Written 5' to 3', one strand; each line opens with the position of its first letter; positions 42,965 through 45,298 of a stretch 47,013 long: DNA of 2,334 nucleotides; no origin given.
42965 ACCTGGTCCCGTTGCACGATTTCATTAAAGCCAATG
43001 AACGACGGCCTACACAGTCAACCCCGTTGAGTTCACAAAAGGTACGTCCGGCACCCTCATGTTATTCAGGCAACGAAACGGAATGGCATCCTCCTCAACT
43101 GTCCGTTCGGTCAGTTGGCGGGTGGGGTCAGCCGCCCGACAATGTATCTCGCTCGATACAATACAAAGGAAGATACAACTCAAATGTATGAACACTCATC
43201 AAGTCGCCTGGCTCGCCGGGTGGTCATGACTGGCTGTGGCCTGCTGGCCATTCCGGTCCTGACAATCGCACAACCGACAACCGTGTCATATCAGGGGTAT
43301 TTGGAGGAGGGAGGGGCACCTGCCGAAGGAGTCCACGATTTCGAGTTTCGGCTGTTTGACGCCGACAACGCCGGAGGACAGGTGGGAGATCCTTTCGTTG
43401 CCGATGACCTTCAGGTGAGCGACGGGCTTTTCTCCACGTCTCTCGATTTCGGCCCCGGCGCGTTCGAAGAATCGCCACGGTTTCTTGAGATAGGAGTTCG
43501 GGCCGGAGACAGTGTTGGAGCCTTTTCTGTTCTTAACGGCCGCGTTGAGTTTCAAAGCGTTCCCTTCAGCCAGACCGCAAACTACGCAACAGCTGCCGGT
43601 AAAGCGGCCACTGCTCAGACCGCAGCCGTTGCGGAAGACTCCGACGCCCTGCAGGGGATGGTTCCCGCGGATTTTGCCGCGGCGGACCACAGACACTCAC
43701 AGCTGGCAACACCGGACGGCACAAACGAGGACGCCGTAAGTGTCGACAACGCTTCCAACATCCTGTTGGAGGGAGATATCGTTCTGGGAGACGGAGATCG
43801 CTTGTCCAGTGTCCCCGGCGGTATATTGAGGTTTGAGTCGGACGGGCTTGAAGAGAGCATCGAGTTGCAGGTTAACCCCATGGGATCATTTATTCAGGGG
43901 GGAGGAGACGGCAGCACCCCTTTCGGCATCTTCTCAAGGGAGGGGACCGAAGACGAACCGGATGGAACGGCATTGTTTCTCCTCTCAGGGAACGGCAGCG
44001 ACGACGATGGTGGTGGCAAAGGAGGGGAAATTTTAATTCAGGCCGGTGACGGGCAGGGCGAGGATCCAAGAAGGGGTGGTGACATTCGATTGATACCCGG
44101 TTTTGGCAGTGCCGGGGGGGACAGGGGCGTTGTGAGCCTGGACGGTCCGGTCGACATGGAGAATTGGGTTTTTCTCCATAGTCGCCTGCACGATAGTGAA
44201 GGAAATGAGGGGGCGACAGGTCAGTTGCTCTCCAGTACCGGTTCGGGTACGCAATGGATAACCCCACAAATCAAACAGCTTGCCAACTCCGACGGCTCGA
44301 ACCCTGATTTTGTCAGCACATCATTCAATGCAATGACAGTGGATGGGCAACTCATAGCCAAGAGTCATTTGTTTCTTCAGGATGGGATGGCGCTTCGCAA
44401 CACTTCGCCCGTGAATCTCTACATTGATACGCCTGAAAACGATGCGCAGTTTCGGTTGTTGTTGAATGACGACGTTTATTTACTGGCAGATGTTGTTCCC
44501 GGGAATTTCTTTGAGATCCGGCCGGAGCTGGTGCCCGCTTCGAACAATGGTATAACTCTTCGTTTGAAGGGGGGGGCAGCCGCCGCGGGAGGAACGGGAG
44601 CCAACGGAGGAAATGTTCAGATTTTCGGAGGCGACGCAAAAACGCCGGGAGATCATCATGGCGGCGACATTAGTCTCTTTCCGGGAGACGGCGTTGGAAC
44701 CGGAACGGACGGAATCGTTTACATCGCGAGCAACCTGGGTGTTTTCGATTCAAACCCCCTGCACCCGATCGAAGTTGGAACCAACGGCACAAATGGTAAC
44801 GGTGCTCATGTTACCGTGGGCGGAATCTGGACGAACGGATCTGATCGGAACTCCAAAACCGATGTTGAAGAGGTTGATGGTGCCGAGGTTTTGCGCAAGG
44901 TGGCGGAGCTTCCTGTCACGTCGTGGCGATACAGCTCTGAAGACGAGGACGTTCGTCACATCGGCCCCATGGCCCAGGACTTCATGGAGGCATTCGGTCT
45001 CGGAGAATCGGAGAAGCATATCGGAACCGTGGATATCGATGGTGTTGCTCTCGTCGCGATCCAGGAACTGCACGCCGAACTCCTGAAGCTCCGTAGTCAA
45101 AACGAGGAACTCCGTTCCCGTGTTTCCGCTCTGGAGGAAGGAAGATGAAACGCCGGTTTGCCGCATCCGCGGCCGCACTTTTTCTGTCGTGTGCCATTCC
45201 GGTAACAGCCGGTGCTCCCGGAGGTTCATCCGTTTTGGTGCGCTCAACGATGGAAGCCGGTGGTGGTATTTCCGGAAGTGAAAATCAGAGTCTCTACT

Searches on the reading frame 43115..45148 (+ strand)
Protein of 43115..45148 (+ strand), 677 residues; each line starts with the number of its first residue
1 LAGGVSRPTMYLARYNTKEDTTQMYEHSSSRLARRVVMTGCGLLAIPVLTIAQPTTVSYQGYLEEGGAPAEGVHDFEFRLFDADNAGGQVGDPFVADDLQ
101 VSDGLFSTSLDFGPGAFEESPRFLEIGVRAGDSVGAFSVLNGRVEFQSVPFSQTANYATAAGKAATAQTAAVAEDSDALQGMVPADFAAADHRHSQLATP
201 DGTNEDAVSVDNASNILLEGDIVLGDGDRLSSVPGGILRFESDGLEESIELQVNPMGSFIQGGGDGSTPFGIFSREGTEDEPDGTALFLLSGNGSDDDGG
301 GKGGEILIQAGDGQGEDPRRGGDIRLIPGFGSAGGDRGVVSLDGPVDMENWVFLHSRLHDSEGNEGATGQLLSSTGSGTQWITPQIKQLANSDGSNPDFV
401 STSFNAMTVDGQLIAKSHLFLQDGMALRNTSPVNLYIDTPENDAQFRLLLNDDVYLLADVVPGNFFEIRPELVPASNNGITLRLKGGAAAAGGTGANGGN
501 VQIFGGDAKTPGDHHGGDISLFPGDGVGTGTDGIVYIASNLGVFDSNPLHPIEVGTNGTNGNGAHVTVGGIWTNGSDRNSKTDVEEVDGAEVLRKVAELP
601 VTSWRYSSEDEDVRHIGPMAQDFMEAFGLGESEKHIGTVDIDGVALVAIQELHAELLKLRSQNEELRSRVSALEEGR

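Call 56: search_protein_families(library=pfam, proteins=[window:43115-45148:+], max_evalue=0.001)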
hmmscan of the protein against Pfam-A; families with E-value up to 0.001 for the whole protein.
window:43115-45148:+ (677 aa): 1 family
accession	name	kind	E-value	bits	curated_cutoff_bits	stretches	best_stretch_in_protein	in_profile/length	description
PF13884.11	Peptidase_S74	-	6.2e-13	49.3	22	1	576-627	1-53/58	Chaperone of endosialidase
